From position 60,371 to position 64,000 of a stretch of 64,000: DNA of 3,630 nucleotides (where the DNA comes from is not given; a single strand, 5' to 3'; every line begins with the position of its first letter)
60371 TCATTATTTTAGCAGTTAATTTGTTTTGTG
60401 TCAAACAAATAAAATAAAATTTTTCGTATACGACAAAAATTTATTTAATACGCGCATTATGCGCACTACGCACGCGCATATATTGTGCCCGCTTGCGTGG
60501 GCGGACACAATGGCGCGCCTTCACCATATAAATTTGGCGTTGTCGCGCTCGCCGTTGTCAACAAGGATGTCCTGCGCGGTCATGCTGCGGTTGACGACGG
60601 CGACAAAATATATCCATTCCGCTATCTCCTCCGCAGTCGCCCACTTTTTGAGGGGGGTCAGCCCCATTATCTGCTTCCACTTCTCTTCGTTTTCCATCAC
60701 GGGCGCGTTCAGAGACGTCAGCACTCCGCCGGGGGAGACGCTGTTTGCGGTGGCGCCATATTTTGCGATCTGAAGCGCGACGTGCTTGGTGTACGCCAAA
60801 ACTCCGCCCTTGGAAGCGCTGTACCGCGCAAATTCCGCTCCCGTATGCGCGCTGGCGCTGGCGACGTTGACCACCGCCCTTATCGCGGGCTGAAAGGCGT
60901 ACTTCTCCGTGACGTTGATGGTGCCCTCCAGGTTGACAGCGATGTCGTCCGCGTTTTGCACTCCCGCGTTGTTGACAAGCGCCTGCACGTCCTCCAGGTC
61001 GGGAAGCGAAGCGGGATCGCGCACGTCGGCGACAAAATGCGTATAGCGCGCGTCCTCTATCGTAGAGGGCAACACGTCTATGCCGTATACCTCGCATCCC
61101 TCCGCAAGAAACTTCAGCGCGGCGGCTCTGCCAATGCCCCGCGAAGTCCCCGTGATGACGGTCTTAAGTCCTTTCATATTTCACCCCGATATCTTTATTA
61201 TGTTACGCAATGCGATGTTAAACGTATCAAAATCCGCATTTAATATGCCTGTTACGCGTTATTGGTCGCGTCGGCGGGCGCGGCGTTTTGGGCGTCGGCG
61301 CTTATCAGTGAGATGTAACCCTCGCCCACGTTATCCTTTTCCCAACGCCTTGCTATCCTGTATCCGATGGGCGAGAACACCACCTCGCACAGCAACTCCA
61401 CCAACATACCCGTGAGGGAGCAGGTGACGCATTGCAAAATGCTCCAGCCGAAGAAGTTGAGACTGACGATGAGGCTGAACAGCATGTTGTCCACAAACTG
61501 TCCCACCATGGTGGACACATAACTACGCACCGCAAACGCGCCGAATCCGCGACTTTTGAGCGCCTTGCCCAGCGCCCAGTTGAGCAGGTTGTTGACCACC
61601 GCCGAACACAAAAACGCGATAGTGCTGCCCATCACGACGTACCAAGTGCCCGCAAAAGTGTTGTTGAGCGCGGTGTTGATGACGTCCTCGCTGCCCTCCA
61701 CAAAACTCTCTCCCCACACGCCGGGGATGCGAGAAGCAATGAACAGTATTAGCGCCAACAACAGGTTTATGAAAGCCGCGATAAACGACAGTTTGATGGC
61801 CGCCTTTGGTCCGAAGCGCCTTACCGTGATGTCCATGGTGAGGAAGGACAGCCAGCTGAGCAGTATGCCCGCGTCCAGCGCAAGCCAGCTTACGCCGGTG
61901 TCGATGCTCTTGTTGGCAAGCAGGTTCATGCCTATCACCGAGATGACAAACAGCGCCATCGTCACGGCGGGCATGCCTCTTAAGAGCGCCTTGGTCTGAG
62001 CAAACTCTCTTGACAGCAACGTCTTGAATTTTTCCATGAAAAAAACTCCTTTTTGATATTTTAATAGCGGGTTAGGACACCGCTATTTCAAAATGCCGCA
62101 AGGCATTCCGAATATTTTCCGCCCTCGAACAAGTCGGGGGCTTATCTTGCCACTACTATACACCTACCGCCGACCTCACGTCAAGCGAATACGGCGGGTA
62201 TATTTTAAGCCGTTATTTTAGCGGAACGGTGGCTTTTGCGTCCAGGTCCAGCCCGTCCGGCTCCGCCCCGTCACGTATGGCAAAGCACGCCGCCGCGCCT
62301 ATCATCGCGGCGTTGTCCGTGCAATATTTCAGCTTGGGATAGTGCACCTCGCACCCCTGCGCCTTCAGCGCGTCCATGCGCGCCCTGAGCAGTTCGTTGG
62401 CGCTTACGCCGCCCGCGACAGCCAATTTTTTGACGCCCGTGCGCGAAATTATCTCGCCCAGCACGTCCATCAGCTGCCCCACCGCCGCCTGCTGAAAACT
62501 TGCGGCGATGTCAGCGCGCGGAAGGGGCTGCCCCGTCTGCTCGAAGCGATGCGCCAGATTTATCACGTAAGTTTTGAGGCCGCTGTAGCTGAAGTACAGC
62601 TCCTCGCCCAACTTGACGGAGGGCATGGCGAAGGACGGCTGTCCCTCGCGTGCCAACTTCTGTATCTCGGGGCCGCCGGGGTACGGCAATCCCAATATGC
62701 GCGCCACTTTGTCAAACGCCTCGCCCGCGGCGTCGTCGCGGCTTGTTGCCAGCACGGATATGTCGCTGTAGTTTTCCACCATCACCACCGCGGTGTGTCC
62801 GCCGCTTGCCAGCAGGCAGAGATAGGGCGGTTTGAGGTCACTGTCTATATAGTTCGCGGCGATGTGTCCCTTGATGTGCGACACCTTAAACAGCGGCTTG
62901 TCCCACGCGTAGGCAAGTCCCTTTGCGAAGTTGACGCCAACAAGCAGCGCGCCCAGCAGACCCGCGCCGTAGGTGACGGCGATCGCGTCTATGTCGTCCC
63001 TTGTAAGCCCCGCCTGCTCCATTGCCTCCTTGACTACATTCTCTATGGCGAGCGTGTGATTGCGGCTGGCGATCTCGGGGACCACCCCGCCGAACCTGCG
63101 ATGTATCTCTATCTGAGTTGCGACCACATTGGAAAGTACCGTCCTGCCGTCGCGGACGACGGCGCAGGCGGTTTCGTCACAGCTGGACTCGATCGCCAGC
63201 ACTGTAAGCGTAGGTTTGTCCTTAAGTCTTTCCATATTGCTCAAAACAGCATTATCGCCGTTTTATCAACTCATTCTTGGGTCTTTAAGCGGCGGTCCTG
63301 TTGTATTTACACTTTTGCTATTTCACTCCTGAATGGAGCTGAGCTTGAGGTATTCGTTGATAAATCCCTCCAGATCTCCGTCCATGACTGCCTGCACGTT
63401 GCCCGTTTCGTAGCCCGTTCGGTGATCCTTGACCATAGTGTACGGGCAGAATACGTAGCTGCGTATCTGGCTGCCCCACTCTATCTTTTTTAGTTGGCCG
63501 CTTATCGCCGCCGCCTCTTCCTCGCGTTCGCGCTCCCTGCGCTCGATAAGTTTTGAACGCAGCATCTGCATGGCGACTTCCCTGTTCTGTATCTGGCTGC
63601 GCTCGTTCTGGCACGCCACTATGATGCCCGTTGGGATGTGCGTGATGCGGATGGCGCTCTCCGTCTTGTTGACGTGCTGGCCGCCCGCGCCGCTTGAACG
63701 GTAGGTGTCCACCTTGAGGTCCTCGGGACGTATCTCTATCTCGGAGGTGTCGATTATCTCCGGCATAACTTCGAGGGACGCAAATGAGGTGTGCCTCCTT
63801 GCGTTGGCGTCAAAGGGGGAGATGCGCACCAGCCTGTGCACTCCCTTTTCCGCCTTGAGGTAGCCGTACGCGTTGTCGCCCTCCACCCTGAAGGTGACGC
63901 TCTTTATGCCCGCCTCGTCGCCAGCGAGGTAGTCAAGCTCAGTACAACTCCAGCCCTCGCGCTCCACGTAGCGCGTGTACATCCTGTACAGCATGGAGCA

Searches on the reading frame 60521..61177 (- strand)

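Call 41: search_protein_families(library=pfam, proteins=[window:60521-61177:-])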
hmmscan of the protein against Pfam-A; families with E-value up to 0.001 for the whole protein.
window:60521-61177:- (218 aa): 3 families
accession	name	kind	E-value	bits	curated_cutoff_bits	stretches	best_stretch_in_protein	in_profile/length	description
PF13561.12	adh_short_C2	-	4.1e-22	79.4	27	1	12-209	3-234/236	Enoyl-(Acyl carrier protein) reductase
PF00106.31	adh_short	-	1.1e-19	71.2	26.6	1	7-164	4-194/195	short chain dehydrogenase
PF01370.27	Epimerase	-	0.00055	19.9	20.9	0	7-108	2-116/240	NAD dependent epimerase/dehydratase family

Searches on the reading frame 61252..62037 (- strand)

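Call 41: search_protein_families(library=pfam, proteins=[window:61252-62037:-])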
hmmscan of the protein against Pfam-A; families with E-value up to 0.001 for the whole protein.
window:61252-62037:- (261 aa): 1 family
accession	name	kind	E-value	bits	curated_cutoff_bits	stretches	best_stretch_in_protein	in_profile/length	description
PF02592.20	Vut_1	-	2e-24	87.1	27.2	1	55-227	1-151/152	Putative vitamin uptake transporter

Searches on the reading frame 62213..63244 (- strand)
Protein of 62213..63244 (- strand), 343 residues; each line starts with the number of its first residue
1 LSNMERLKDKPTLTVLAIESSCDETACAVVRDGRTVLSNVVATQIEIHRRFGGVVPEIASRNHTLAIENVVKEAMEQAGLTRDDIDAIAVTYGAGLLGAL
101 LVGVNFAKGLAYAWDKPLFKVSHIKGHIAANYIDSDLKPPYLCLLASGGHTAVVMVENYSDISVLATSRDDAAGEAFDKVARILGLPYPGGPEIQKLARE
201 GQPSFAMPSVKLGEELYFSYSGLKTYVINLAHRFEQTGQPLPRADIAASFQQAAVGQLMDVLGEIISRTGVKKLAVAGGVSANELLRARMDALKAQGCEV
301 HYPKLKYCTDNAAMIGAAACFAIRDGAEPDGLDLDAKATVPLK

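Call 41: search_protein_families(library=pfam, proteins=[window:62213-63244:-])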
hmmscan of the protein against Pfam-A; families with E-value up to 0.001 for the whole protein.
window:62213-63244:- (343 aa): 3 families
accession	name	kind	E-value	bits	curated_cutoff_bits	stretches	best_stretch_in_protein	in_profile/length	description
PF00814.31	TsaD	-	1.4e-93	313.8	24.8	1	35-316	1-263/264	tRNA N6-adenosine threonylcarbamoyltransferase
PF22521.2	HypF_C_2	-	1.7e-08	35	27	1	172-311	95-235/241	Carbamoyltransferase, Kae1-like Domain, second subdomain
PF02543.21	Carbam_trans_N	-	0.00018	21.5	24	0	116-287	125-317/346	Carbamoyltransferase N-terminus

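Call 42: find_homologous_proteins(query=window:62213-63244:-, max_evalue=1e-60)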
Query window:62213-63244:- (343 aa): 7949 proteins with E <= 1e-60 among 8000 candidates; the best 120 are listed.
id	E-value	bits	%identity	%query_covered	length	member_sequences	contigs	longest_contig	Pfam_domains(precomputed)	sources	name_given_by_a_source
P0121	5.6e-221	750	100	99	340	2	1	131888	PF00814.32,PF22521.3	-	-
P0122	5.7e-195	665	88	99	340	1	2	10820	PF00814.32,PF22521.3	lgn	-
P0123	9.0e-185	631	98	87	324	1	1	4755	PF00814.32,PF22521.3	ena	-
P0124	4.8e-173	593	78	99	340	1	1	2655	PF02543.22,PF00814.32,PF22521.3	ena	-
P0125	8.0e-173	592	78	99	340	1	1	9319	PF00814.32,PF22521.3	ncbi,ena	-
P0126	1.6e-172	591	79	99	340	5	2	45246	PF02543.22,PF00814.32,PF22521.3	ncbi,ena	-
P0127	2.1e-169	581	77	99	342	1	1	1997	PF02543.22,PF00814.32,PF22521.3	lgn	-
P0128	3.0e-169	580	78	98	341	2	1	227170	PF02543.22,PF00814.32,PF22521.3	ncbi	-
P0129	3.3e-169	580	77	99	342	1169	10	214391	PF02543.22,PF00814.32,PF22521.3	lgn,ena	-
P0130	5.4e-169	579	77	99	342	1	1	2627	PF02543.22,PF00814.32,PF22521.3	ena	-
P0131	1.6e-168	578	77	99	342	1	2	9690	PF02543.22,PF00814.32,PF22521.3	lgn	-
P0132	3.2e-168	577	77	99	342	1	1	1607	PF02543.22,PF00814.32,PF22521.3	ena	-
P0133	4.1e-168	576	77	99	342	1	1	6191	PF02543.22,PF00814.32,PF22521.3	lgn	-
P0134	7.9e-168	575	77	99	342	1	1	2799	PF02543.22,PF00814.32,PF22521.3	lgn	-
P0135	1.4e-167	575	76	98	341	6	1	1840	PF02543.22,PF00814.32,PF22521.3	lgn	-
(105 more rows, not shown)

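Call 43: find_encoding_contigs(protein=P0121, flank=10000, max_places=4)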
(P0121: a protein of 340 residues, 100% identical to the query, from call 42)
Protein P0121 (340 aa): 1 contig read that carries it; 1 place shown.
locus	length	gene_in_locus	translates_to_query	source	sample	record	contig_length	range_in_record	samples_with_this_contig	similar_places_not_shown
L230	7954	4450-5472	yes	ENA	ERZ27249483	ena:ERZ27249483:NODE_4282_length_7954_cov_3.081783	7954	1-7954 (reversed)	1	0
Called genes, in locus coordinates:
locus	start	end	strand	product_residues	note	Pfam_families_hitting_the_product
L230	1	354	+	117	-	?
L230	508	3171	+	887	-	PF07517:SecA_DEAD, PF00270:DEAD (weak), PF01043:SecA_PP_bind, PF21090:P-loop_SecA, PF07516:SecA_SW, PF02810:SEC-C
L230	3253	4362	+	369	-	PF03462:PCRF, PF00472:RF-1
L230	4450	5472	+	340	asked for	PF00814:TsaD, PF22521:HypF_C_2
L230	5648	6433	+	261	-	PF02592:Vut_1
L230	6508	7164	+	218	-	PF00106:adh_short, PF13561:adh_short_C2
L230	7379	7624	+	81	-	PF01248:Ribosomal_L7Ae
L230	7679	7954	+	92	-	?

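Call 44: find_encoding_contigs(protein=P0122, flank=10000, max_places=3)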
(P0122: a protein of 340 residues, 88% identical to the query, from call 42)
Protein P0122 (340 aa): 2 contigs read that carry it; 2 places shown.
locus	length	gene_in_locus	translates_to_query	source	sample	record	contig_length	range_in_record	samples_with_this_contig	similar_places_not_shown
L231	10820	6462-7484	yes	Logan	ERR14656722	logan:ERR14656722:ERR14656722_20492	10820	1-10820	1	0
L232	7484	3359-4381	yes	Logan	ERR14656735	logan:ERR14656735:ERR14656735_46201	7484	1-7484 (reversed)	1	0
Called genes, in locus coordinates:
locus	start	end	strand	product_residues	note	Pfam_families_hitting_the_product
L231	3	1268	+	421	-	?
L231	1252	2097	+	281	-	PF18912:DZR_2, PF00156:Pribosyltran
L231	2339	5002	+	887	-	PF07517:SecA_DEAD, PF00270:DEAD, PF01043:SecA_PP_bind, PF21090:P-loop_SecA, PF07516:SecA_SW, PF02810:SEC-C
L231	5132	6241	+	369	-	PF03462:PCRF, PF00472:RF-1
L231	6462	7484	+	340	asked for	PF00814:TsaD, PF22521:HypF_C_2 (weak)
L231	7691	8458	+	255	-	PF02592:Vut_1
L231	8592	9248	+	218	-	PF00106:adh_short, PF13561:adh_short_C2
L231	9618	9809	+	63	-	PF01248:Ribosomal_L7Ae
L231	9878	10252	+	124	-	PF00164:Ribosom_S12_S23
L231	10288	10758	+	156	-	PF00177:Ribosomal_S7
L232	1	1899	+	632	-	?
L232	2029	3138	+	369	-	PF03462:PCRF, PF00472:RF-1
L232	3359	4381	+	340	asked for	PF00814:TsaD, PF22521:HypF_C_2 (weak)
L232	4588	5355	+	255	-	PF02592:Vut_1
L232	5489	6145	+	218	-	PF00106:adh_short, PF13561:adh_short_C2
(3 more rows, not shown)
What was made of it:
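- A ComFC-like gene is present in the probable sister lineage (call 44).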

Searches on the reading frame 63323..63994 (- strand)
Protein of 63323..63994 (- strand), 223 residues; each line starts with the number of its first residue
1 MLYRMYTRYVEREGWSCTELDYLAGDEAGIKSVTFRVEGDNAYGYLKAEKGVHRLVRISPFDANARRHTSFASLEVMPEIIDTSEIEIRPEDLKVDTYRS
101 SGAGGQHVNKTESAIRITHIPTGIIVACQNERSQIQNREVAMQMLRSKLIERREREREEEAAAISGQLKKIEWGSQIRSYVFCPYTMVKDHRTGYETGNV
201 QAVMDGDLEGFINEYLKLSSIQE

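Call 41: search_protein_families(library=pfam, proteins=[window:63323-63994:-])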
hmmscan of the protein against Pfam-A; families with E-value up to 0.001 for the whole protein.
window:63323-63994:- (223 aa): 2 families
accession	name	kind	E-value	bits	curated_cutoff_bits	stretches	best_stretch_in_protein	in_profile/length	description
PF00472.26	RF-1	-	5.6e-45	152.5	35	1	83-192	2-116/116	RF-1 domain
PF03462.23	PCRF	-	6e-30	104.9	24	1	1-73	121-193/194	PCRF domain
